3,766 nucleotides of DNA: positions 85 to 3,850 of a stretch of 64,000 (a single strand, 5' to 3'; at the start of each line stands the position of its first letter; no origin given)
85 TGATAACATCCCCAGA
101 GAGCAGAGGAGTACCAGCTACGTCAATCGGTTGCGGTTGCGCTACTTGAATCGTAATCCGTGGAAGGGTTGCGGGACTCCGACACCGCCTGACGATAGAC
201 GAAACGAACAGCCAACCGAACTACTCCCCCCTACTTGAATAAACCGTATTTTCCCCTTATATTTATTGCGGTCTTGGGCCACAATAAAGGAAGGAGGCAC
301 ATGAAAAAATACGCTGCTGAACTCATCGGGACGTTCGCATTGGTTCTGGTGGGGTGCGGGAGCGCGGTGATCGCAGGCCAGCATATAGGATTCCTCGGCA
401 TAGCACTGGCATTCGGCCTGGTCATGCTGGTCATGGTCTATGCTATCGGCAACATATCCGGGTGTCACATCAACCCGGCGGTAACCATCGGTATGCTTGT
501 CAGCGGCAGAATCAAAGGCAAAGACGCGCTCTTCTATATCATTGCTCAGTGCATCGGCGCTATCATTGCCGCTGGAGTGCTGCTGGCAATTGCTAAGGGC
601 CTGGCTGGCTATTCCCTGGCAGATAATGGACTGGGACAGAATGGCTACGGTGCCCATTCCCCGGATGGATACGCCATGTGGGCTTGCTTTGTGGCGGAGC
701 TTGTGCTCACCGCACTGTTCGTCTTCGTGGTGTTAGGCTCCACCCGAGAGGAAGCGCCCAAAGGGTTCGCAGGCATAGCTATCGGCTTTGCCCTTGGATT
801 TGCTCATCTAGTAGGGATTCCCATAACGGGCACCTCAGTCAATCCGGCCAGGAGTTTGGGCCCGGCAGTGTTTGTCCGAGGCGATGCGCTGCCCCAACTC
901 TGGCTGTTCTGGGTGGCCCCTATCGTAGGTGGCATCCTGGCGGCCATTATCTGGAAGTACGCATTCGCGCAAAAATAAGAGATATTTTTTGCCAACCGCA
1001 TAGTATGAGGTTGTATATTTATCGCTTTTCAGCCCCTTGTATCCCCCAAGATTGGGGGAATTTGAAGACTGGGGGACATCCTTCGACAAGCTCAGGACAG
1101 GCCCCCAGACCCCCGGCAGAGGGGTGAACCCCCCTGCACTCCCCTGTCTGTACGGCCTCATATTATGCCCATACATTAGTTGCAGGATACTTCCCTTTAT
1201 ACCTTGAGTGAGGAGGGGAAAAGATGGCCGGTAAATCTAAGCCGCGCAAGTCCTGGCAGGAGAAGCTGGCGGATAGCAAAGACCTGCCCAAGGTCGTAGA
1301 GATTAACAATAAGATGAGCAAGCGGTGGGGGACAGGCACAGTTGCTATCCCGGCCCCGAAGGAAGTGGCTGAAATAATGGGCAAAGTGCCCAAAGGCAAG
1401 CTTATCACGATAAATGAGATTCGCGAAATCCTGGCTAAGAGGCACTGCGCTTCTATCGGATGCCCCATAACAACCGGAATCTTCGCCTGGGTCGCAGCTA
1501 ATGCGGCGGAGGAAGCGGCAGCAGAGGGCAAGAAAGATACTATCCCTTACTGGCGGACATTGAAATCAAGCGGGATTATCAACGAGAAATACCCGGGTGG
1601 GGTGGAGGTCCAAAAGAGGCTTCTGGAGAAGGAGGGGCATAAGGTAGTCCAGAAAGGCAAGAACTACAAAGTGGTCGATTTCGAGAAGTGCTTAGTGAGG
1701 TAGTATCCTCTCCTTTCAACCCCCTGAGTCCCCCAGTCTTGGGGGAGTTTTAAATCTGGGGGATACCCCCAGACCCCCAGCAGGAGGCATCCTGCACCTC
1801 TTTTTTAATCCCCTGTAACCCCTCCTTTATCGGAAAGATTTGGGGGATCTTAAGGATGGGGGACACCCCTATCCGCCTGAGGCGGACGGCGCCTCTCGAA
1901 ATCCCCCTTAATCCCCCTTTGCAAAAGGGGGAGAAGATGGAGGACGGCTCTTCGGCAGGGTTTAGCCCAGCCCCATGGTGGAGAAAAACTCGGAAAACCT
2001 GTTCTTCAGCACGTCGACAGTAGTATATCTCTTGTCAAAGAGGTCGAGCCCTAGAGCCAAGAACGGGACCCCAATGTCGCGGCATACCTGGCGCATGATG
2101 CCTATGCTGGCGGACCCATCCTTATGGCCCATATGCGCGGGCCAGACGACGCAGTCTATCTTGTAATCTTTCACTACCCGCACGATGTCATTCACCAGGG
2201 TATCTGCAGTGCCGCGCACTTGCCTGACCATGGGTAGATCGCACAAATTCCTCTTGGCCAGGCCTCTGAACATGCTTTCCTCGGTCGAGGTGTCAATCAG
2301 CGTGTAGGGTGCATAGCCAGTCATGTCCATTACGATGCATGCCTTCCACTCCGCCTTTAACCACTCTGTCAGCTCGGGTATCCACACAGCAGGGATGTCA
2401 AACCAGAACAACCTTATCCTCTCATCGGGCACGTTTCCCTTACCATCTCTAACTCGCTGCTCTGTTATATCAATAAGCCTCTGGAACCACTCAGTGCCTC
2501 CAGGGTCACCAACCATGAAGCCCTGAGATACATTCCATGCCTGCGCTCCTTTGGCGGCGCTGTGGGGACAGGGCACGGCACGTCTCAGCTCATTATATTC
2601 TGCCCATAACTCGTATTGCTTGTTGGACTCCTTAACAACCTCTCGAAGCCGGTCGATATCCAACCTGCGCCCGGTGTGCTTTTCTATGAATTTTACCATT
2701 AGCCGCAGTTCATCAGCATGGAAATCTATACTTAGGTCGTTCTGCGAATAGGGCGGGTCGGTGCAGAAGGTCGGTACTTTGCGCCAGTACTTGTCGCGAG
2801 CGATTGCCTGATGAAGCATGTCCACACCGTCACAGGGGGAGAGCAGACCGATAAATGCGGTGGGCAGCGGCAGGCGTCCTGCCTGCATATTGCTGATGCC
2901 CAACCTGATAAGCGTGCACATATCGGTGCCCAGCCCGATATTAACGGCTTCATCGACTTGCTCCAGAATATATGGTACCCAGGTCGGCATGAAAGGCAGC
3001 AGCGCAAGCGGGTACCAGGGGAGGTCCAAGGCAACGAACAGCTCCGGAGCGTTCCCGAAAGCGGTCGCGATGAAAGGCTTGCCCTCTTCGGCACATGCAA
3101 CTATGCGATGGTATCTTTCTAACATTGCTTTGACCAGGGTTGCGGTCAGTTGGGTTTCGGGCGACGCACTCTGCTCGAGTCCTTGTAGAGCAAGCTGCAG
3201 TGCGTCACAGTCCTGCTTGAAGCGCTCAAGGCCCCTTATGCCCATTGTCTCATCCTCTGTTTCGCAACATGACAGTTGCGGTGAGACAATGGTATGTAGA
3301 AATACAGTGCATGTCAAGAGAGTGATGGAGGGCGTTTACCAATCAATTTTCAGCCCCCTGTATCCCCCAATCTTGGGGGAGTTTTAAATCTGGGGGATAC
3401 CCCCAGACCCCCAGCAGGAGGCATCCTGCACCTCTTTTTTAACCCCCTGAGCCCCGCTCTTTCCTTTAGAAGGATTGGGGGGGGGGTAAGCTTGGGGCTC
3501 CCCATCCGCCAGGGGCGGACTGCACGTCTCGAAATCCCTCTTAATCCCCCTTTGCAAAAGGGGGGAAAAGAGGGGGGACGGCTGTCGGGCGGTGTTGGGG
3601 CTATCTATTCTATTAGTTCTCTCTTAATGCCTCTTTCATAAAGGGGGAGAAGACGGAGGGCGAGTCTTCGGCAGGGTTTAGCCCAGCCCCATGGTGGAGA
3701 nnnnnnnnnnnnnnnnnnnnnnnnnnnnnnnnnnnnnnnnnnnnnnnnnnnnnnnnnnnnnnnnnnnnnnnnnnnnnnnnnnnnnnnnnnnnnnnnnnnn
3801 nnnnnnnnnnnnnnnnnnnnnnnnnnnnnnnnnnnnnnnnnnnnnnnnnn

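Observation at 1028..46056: Dispersed hairpin-rich intergenic repeat family (8 copies in 64 kb)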

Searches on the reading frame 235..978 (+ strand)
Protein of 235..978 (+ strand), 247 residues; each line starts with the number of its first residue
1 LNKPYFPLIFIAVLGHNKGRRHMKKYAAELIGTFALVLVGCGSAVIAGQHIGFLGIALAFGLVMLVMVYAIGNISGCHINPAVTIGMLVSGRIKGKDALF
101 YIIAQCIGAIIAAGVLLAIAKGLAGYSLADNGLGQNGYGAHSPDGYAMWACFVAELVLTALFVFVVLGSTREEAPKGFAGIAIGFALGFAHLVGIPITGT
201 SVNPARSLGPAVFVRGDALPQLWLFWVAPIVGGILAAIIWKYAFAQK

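Call 23: search_protein_families(library=pfam, proteins=[window:235-978:+], max_evalue=0.01)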
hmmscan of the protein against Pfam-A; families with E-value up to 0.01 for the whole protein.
window:235-978:+ (247 aa): 1 family
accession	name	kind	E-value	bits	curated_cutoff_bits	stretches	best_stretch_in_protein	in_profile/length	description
PF00230.25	MIP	-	7.4e-57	193.1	25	1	22-240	7-222/222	Major intrinsic protein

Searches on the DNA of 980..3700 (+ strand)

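Call 34: search_rna_families(source=window, start=980, end=3700, threshold=evalue, max_evalue=5)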
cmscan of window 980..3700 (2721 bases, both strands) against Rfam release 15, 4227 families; matches with E-value up to 5: 6.
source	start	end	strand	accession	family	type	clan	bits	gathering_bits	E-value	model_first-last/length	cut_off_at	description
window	1076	1151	-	RF02937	Clostridiales-2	Gene; sRNA;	-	29.2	58.6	0.00034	1-82/82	no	Clostridiales-2 RNA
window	1120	1170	+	RF01101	TLS-PK6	Cis-reg;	-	18.1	44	2.8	1-40/40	no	Pseudoknot of tRNA-like structure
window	3536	3585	-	RF00736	mir-320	Gene; miRNA;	-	16.8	55.5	2.6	1-76/76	no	mir-320 microRNA precursor family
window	1742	1778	-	RF01792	eiav_FSE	Cis-reg; frameshift_element;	-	14.7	40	3.5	1-35/35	no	ribosomal frameshift site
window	3376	3412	-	RF01792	eiav_FSE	Cis-reg; frameshift_element;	-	14.7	40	3.5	1-35/35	no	ribosomal frameshift site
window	1705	1766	-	RF01762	whalefall-1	Gene; sRNA;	-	14.4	37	3.7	1-56/56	no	Whalefall-1 RNA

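Call 36: search_rna_families(source=window, start=1000, end=1200, threshold=evalue, max_evalue=1, show_alignments=2)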
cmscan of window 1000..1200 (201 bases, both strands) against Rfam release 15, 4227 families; matches with E-value up to 1: 3.
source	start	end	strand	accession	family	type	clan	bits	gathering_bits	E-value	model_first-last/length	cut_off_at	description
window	1076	1151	-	RF02937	Clostridiales-2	Gene; sRNA;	-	29.2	58.6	2.5e-05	1-82/82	no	Clostridiales-2 RNA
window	1120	1170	+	RF01101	TLS-PK6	Cis-reg;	-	18.1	44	0.21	1-40/40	no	Pseudoknot of tRNA-like structure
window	1044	1128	+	RF00379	c-di-AMP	Cis-reg; riboswitch;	-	14.2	38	0.36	1-134/134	no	c-di-AMP riboswitch aptamer (ydaO/yuaA leader)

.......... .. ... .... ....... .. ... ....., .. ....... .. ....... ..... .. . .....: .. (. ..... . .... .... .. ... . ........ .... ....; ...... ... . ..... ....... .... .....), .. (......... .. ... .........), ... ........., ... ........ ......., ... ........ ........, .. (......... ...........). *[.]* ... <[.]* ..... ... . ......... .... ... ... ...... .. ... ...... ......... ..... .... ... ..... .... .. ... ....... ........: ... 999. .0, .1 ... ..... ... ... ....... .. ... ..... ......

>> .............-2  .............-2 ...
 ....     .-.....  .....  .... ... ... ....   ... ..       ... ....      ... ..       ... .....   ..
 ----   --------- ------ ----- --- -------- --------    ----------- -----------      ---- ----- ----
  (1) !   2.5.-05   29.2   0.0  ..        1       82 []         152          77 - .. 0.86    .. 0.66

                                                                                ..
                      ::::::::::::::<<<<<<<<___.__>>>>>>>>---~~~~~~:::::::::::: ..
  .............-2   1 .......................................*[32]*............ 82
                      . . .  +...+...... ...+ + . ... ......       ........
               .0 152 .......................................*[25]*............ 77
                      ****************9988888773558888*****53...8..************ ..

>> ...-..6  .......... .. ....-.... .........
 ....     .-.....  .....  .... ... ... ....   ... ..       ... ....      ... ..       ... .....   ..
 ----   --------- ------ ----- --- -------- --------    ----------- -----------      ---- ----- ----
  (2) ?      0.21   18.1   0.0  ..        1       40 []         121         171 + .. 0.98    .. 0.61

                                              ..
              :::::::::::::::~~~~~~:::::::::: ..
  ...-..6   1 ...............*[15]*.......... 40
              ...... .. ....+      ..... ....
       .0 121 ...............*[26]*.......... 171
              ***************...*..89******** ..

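Call 79: build_rna_model(alignment_id=A3, structure=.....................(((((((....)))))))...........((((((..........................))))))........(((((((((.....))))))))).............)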
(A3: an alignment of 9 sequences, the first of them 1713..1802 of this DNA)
Model R1 built from alignment A3 (9 sequences, 132 columns); structure: as given.
model positions 97; base pairs 21; branch points 2; effective number of sequences 2.02; information 0.589 bits per position. Calibrated on 0.2 Mb of random sequence (short: E-values are rough).
structure used (alignment columns):
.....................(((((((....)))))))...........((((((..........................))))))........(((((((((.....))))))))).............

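Call 80: search_with_rna_model(model_id=R1, sources=[window, L309, L310, L311, L312, L313, L314, L315, L316, L317, L318, L064, L113, L024, L123, L140, L125, L127, L134, L048, L084], max_evalue=1, make_alignment=true)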
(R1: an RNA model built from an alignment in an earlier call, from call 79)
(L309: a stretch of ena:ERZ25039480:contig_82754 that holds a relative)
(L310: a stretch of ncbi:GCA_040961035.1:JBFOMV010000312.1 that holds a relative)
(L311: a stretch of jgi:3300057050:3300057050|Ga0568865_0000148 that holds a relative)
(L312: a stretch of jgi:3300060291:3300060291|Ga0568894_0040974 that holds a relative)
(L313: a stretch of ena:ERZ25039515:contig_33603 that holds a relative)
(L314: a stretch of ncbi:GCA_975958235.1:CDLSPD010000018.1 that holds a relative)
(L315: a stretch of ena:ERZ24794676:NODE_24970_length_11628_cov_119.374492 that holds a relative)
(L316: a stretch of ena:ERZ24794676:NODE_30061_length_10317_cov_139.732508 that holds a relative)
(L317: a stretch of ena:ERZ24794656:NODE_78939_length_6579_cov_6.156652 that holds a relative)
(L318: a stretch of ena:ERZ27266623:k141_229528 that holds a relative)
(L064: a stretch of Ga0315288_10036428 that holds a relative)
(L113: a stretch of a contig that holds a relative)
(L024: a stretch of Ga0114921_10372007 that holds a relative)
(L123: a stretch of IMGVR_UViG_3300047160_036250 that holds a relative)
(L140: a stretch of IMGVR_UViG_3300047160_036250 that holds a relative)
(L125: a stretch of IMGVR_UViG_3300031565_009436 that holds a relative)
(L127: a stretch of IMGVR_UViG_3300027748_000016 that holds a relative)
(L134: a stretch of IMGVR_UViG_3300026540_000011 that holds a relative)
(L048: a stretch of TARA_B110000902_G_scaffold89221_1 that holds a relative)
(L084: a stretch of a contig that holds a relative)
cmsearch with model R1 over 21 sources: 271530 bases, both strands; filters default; matches with E-value up to 1: 32.
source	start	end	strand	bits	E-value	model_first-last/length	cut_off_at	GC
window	25123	25219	+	100.8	4e-25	1-97/97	no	0.58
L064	756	852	+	96.9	4.6e-24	1-97/97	no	0.58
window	45957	46055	-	96.2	7.3e-24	1-97/97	no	0.59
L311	774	871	-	93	5.5e-23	1-97/97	no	0.57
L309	4758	4854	+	91.5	1.4e-22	1-97/97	no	0.59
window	1713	1804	+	90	3.5e-22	1-97/97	no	0.58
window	3347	3436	+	89.4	5.3e-22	1-97/97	no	0.57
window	1026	1146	+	88.4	9.6e-22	1-97/97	no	0.61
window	40773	40867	+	86.1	4.2e-21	1-97/97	no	0.62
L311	16698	16789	+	83.5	2.1e-20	1-97/97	no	0.58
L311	16596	16692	+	83.2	2.6e-20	1-97/97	no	0.56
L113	658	756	+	73.3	1.2e-17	1-97/97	no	0.57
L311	4794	4879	+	72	2.9e-17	1-97/97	no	0.59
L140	5623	5725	+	49.7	3.3e-11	1-97/97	no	0.57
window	25253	25362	+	48.9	5.5e-11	1-97/97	no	0.5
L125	1937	2026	+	45.4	5.1e-10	1-97/97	no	0.57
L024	824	995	+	31.2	3.8e-06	1-97/97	no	0.41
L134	5189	5283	+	30.8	4.9e-06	1-97/97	no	0.62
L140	6746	6844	+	28.7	1.8e-05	1-97/97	no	0.63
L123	876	963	-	28.6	1.9e-05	1-97/97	no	0.74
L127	3050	3151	-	26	9.7e-05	1-97/97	no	0.66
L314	4032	4090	-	19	0.0079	1-97/97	no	0.59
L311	16629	16741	-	18.1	0.014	1-97/97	no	0.52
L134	2302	2379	-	17.1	0.026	1-97/97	no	0.74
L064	788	899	-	14.4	0.14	1-97/97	no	0.59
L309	4773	4788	-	12.6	0.45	18-33/97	no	0.69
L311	763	840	+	12.1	0.61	1-97/97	no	0.55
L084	1299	1484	-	11.6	0.83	1-97/97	no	0.5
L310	18883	18967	+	11.5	0.88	1-97/97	no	0.52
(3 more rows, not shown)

Alignment A4: 32 matches aligned to the model, 287 columns, each read 5' to 3' on its own strand. Consensus structure (alignment columns), stored with it:
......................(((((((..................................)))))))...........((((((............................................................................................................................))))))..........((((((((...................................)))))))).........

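Call 83: search_with_rna_model(model_id=R1, sources=[window, L309, L311, L064, L113], max_evalue=1e-12, make_alignment=true)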
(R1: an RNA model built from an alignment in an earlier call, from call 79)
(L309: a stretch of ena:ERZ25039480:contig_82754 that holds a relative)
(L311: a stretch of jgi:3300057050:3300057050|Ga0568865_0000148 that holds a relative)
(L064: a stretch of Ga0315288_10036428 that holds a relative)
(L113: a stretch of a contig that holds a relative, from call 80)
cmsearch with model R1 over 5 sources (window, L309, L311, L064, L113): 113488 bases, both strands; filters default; matches with E-value up to 1e-12: 13.
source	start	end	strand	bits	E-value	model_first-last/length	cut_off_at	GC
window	25123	25219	+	100.8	1.7e-25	1-97/97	no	0.58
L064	756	852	+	96.9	1.9e-24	1-97/97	no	0.58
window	45957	46055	-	96.2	3.1e-24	1-97/97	no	0.59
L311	774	871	-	93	2.3e-23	1-97/97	no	0.57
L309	4758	4854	+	91.5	5.7e-23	1-97/97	no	0.59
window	1713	1804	+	90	1.5e-22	1-97/97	no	0.58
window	3347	3436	+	89.4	2.2e-22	1-97/97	no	0.57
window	1026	1146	+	88.4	4e-22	1-97/97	no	0.61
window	40773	40867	+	86.1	1.8e-21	1-97/97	no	0.62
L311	16698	16789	+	83.5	9e-21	1-97/97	no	0.58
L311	16596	16692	+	83.2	1.1e-20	1-97/97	no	0.56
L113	658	756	+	73.3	5.2e-18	1-97/97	no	0.57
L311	4794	4879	+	72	1.2e-17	1-97/97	no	0.59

Alignment A5: 13 matches aligned to the model, 125 columns, each read 5' to 3' on its own strand. Consensus structure (alignment columns), stored with it:
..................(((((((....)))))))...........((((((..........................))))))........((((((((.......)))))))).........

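Call 97: search_with_rna_model(model_id=R1, sources=[L319], max_evalue=1, show_alignments=3)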
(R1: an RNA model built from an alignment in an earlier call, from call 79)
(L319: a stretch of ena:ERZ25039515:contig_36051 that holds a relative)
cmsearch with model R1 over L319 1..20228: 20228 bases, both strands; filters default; matches with E-value up to 1: 3.
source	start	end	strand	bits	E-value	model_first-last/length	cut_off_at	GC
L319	10024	10121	+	74.1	5.6e-19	1-97/97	no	0.55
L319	10262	10339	-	20.4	0.00024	1-97/97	no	0.46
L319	9987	10073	-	18.1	0.0011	1-97/97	no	0.45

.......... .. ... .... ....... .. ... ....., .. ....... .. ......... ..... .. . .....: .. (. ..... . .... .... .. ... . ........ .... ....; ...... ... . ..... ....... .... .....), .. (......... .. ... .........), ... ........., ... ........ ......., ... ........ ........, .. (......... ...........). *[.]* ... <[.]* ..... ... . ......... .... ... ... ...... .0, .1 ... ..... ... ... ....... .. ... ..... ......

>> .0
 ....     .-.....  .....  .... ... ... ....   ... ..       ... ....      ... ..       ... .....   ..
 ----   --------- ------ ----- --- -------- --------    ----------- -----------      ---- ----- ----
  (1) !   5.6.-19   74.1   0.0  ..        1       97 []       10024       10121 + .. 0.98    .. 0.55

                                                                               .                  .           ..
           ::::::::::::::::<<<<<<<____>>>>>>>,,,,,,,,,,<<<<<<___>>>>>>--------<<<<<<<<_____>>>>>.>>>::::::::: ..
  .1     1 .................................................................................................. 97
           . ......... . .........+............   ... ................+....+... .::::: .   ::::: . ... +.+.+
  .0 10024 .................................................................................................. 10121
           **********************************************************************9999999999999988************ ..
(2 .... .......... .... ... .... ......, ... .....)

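Call 104: search_with_rna_model(model_id=R1, sources=[L320, L321, L319, L314, L315, L316, L317, L318, L310, L313], max_evalue=0.001)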
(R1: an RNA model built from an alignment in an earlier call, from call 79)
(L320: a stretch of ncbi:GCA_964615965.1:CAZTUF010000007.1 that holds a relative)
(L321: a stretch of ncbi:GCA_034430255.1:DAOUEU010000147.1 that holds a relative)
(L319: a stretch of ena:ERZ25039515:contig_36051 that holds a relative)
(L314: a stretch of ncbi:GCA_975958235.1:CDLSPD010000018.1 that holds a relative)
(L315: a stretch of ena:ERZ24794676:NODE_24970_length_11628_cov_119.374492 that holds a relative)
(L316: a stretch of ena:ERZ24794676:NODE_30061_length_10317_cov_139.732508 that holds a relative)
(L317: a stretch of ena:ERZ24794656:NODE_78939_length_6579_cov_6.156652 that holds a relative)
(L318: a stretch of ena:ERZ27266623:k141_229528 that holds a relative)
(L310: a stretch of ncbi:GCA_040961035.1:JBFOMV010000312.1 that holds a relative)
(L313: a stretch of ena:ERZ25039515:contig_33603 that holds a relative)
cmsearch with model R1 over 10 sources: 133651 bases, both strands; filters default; matches with E-value up to 0.001: 3.
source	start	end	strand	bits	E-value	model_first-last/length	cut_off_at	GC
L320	964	1056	+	78.5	2.4e-19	1-97/97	no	0.56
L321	3530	3622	+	78.5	2.4e-19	1-97/97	no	0.56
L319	10024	10121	+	74.1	3.7e-18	1-97/97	no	0.55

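Call 121: search_with_rna_model(model_id=R1, sources=[L322, L323, L324, L325, L326, L327, L328, L329, L330], max_evalue=0.001)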
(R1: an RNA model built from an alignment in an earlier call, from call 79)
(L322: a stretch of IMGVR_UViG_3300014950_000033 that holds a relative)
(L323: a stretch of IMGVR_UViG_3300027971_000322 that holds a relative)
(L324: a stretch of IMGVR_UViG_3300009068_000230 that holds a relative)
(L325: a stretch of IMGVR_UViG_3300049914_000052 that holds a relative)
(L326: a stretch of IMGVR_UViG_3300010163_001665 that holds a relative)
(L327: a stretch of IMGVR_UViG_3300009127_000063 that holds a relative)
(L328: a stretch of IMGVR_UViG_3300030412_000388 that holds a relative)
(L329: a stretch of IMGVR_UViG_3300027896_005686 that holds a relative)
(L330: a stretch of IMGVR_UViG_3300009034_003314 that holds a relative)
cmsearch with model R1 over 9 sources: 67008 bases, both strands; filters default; matches with E-value up to 0.001: 11.
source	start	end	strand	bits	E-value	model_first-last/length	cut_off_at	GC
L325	3347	3445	+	75.3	9.1e-19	1-97/97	no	0.61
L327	2515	2609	+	74.4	1.5e-18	1-97/97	no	0.54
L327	1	78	-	53.6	7.2e-13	1-78/97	3'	0.56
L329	1283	1380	+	46.3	7.2e-11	1-97/97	no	0.46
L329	5229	5342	+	44.2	2.6e-10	1-97/97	no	0.56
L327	1578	1665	-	43.2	5e-10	1-97/97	no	0.62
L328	2850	2929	+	30.2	1.7e-06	1-97/97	no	0.57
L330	5694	5732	+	28.3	5.7e-06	1-39/97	3'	0.53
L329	5050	5191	+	24.6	5.9e-05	1-97/97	no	0.54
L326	8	95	-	24.5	6e-05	1-97/97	no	0.41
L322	1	42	-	24.2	7.4e-05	1-44/97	3'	0.52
